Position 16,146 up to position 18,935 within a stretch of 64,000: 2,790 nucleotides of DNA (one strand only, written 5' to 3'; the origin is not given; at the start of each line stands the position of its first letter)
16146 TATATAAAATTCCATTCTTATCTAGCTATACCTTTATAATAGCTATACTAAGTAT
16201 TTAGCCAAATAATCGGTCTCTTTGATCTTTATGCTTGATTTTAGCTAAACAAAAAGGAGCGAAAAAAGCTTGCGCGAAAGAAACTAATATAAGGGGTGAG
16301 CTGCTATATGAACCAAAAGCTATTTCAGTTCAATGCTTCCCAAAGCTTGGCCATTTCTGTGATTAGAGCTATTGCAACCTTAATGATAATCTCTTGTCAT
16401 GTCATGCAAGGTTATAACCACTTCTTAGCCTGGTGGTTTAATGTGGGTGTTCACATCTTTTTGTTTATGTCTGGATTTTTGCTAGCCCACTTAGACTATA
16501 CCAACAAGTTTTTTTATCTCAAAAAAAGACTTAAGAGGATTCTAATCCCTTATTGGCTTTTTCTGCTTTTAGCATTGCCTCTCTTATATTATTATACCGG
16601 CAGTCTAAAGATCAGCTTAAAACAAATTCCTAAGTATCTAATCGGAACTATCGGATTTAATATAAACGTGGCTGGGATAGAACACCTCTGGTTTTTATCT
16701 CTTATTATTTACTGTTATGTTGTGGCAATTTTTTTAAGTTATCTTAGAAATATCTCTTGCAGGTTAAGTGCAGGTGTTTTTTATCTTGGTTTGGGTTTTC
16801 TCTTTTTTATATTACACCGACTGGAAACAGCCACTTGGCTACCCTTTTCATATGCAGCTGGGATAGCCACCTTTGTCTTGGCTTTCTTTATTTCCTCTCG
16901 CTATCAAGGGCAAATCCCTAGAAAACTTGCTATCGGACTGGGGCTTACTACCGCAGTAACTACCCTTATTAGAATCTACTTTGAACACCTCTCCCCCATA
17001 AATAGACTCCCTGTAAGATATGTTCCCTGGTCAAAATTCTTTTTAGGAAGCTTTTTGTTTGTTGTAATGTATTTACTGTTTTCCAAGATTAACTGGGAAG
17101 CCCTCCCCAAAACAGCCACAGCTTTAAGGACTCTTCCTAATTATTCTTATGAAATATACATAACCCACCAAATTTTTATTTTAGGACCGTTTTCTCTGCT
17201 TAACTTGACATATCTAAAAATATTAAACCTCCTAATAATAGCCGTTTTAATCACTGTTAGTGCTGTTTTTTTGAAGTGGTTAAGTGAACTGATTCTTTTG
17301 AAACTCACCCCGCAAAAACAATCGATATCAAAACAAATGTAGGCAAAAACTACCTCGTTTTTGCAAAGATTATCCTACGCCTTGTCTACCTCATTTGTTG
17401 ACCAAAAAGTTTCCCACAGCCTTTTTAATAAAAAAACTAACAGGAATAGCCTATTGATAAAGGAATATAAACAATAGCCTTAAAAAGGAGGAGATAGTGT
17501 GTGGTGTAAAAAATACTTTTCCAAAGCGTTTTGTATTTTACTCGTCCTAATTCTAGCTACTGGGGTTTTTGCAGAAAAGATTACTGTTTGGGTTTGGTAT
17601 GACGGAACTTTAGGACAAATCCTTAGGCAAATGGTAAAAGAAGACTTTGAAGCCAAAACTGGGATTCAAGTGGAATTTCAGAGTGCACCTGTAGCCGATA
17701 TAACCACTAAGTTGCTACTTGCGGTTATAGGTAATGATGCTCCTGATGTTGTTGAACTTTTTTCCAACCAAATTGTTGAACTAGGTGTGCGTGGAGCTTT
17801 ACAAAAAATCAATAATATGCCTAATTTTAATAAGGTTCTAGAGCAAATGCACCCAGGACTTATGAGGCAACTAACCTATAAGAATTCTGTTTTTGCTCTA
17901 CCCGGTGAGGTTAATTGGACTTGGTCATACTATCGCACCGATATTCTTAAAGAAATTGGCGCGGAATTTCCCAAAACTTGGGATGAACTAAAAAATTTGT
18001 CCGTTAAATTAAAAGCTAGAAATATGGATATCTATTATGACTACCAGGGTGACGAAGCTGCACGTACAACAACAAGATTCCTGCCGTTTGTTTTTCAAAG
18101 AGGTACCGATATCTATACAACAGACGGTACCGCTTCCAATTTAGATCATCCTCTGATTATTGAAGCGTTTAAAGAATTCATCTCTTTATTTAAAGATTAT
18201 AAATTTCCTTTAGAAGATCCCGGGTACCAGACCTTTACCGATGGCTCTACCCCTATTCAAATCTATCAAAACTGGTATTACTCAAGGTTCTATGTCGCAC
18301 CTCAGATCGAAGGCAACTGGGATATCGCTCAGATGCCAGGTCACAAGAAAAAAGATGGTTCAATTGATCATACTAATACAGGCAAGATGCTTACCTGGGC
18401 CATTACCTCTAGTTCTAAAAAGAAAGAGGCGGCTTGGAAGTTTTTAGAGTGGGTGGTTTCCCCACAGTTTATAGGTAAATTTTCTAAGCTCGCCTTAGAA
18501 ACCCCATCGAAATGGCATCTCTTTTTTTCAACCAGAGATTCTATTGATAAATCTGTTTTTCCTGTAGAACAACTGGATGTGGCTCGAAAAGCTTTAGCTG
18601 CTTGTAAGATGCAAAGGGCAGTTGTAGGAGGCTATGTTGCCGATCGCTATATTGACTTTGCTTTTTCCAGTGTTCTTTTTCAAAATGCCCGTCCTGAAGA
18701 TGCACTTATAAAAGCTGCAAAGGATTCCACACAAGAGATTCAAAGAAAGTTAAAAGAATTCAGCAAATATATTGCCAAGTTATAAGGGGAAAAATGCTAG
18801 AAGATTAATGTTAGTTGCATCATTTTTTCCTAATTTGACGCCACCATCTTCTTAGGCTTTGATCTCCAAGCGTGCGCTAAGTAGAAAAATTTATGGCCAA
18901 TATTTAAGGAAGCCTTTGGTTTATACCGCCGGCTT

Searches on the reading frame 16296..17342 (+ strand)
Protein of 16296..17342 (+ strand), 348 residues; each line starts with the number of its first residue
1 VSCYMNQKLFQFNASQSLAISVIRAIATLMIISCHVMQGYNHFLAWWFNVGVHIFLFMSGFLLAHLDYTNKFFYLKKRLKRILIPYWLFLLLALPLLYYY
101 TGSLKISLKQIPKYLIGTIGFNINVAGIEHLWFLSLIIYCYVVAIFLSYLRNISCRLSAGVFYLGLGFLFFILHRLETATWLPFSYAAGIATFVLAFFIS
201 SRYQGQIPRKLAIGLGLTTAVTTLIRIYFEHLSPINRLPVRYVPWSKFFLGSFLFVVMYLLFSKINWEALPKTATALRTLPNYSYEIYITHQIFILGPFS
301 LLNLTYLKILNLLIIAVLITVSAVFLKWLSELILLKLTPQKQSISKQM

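Call 67: search_protein_families(library=pfam, proteins=[window:16296-17342:+], max_evalue=0.00001)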
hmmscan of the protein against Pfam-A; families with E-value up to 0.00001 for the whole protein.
window:16296-17342:+ (348 aa): 1 family
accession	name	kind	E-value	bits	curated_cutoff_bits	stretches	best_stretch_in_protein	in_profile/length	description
PF01757.29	Acyl_transf_3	-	7.2e-26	91.5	31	1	19-328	3-322/326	Acyltransferase domain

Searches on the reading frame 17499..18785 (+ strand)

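Call 67: search_protein_families(library=pfam, proteins=[window:17499-18785:+], max_evalue=0.00001)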
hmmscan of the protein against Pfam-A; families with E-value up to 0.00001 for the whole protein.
window:17499-18785:+ (428 aa): 2 families
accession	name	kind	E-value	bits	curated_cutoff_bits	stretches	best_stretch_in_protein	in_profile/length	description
PF13416.11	SBP_bac_8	-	1.4e-25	91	27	1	48-325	4-249/279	Bacterial extracellular solute-binding protein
PF01547.30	SBP_bac_1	-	2.3e-25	90.7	26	1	39-323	7-304/307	Bacterial extracellular solute-binding protein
